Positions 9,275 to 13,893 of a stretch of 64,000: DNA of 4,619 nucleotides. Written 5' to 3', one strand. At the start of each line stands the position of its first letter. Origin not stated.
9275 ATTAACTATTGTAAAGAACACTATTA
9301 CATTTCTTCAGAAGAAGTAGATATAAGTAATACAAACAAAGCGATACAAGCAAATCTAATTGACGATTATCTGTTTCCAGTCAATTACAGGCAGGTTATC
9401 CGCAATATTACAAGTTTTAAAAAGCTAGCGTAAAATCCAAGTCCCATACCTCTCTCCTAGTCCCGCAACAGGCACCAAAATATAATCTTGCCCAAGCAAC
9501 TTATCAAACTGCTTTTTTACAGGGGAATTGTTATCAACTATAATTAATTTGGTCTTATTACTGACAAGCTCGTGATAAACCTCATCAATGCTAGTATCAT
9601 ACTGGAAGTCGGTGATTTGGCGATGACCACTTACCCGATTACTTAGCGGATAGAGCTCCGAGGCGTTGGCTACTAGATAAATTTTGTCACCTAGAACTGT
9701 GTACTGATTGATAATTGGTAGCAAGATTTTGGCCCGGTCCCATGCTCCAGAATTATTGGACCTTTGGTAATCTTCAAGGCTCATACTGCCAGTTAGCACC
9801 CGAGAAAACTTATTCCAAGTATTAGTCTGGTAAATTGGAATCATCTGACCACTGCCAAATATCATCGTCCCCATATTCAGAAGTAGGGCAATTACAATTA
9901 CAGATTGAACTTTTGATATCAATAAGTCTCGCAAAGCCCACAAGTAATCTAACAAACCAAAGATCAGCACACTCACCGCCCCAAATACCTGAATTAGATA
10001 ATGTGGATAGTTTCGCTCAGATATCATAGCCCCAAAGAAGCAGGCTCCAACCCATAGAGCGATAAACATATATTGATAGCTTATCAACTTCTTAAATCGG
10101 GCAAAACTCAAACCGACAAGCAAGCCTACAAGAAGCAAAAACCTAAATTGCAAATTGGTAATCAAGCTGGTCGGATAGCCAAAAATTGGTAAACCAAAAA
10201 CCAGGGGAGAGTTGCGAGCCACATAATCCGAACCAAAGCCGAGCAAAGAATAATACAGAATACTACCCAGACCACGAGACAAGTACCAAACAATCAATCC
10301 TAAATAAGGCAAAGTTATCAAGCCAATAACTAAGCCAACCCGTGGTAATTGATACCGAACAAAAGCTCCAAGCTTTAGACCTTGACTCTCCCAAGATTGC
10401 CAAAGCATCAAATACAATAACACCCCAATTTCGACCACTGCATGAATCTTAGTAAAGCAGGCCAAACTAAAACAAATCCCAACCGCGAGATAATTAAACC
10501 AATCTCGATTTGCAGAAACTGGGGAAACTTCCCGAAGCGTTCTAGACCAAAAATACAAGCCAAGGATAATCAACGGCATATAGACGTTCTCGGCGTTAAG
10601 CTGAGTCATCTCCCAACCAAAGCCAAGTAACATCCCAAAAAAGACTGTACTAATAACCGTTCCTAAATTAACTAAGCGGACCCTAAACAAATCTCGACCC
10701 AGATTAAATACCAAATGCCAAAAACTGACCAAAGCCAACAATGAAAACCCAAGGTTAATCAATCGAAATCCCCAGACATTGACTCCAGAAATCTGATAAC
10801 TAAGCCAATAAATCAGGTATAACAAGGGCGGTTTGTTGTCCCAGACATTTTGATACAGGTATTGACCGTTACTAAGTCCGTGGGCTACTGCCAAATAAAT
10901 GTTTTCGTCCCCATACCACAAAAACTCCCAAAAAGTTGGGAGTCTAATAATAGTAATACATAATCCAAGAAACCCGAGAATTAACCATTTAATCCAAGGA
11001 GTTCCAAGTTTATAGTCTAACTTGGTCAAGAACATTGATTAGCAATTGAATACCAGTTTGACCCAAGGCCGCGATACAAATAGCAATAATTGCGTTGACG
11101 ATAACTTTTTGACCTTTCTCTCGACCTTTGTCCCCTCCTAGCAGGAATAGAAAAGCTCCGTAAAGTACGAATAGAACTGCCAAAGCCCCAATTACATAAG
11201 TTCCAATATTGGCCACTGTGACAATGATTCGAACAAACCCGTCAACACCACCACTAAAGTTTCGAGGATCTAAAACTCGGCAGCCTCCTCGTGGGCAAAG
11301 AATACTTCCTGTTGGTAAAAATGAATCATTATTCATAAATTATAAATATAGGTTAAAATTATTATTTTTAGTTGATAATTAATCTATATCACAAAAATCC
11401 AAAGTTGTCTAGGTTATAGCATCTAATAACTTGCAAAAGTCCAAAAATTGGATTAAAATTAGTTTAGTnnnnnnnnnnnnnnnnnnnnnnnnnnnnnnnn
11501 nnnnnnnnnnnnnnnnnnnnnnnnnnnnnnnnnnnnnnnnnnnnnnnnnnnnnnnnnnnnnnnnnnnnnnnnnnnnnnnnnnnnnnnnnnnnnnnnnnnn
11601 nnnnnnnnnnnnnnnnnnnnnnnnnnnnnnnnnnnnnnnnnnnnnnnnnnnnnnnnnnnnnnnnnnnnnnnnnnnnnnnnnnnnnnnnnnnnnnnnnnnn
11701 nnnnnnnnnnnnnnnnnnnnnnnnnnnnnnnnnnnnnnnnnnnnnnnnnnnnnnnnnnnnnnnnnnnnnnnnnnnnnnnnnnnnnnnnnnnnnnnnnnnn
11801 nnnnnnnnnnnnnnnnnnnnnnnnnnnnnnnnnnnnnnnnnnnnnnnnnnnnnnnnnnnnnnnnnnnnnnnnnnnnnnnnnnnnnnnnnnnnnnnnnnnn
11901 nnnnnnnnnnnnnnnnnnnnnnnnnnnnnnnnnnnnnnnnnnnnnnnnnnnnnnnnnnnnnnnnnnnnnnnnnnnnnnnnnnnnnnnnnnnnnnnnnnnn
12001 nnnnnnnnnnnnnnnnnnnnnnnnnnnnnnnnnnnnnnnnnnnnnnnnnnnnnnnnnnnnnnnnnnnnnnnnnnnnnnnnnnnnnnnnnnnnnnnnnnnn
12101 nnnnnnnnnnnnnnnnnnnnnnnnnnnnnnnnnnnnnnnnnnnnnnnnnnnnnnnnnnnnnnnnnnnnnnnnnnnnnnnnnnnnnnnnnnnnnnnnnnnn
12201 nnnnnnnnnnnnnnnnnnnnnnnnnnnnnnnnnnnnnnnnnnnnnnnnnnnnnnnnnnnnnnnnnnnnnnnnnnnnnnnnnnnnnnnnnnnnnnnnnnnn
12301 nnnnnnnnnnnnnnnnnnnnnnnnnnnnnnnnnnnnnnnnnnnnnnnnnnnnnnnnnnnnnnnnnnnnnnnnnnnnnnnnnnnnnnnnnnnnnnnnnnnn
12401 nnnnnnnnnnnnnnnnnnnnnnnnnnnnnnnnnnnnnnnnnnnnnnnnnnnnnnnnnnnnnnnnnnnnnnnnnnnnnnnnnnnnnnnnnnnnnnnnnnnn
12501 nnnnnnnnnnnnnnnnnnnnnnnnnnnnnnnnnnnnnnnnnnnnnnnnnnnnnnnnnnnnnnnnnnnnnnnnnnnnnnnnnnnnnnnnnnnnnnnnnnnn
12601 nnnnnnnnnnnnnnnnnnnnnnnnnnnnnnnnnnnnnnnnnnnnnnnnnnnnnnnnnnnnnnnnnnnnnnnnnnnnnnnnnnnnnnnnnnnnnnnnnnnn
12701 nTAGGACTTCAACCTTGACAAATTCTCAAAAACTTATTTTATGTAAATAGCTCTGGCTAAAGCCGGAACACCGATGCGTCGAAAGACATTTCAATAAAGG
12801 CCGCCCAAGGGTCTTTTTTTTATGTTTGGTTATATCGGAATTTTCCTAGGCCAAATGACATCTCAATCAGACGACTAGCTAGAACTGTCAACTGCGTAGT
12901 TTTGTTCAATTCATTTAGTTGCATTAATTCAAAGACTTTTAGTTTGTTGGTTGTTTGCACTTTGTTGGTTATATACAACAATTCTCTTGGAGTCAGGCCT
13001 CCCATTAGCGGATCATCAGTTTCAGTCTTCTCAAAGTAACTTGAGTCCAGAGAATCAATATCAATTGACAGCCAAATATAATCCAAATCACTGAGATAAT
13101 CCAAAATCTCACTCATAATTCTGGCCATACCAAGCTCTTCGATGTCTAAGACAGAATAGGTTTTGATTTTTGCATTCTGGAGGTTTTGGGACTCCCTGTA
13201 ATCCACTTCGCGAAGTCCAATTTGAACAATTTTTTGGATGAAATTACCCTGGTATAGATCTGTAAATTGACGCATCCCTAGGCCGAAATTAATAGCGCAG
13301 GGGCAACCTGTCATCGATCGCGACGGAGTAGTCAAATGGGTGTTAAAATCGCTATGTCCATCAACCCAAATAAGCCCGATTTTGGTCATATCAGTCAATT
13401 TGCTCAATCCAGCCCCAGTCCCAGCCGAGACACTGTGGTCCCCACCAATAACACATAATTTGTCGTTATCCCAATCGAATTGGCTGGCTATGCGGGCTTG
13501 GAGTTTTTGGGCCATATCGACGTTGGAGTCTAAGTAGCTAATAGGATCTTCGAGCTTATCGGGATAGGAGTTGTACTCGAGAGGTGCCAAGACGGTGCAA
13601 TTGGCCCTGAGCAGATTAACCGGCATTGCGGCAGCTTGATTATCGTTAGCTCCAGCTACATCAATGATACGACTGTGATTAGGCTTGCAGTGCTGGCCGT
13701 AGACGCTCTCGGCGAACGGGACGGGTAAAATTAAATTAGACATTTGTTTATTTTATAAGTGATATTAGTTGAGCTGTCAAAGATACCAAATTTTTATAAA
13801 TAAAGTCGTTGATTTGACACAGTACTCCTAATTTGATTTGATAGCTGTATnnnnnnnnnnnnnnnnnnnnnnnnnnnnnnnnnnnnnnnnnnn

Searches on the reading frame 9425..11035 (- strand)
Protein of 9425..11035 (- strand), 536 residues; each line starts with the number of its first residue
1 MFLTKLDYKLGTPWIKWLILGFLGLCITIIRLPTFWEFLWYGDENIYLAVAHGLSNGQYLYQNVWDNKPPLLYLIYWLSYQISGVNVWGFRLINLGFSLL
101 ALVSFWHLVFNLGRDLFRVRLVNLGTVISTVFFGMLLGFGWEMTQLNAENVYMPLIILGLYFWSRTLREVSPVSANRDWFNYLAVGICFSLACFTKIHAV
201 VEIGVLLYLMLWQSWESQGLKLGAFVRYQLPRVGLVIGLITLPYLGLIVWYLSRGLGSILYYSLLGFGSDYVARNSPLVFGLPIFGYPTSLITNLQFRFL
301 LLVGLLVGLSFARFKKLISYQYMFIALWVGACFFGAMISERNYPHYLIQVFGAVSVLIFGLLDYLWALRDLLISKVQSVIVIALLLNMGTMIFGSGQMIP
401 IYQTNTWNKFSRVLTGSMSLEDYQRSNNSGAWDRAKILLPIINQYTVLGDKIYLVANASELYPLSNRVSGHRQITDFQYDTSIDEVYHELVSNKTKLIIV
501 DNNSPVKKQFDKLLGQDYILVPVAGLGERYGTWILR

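Call 84: search_protein_families(library=pfam, proteins=[window:9425-11035:-], max_evalue=0.001)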
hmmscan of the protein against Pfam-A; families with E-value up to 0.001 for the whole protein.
window:9425-11035:- (536 aa): 1 family
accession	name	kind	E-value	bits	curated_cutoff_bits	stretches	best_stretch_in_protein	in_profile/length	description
PF13231.12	PMT_2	-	3.9e-06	27.6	26.1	1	67-221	1-144/160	Dolichyl-phosphate-mannose-protein mannosyltransferase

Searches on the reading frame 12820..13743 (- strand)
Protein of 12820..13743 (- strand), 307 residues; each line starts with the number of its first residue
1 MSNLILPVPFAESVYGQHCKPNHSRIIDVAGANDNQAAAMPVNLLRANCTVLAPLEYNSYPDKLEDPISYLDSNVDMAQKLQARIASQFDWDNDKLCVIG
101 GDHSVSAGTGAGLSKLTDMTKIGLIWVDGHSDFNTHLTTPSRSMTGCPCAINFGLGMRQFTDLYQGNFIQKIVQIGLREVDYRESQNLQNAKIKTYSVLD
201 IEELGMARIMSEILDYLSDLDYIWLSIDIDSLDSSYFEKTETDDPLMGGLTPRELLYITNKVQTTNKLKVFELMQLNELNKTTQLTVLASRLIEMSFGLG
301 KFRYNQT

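Call 83: search_protein_families(library=pfam, proteins=[window:12820-13743:-], max_evalue=0.001)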
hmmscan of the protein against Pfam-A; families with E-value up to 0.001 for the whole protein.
window:12820-13743:- (307 aa): 1 family
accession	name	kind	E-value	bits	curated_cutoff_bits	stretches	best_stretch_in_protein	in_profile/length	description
PF00491.26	Arginase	-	6.7e-37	127.9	22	1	77-293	69-274/280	Arginase family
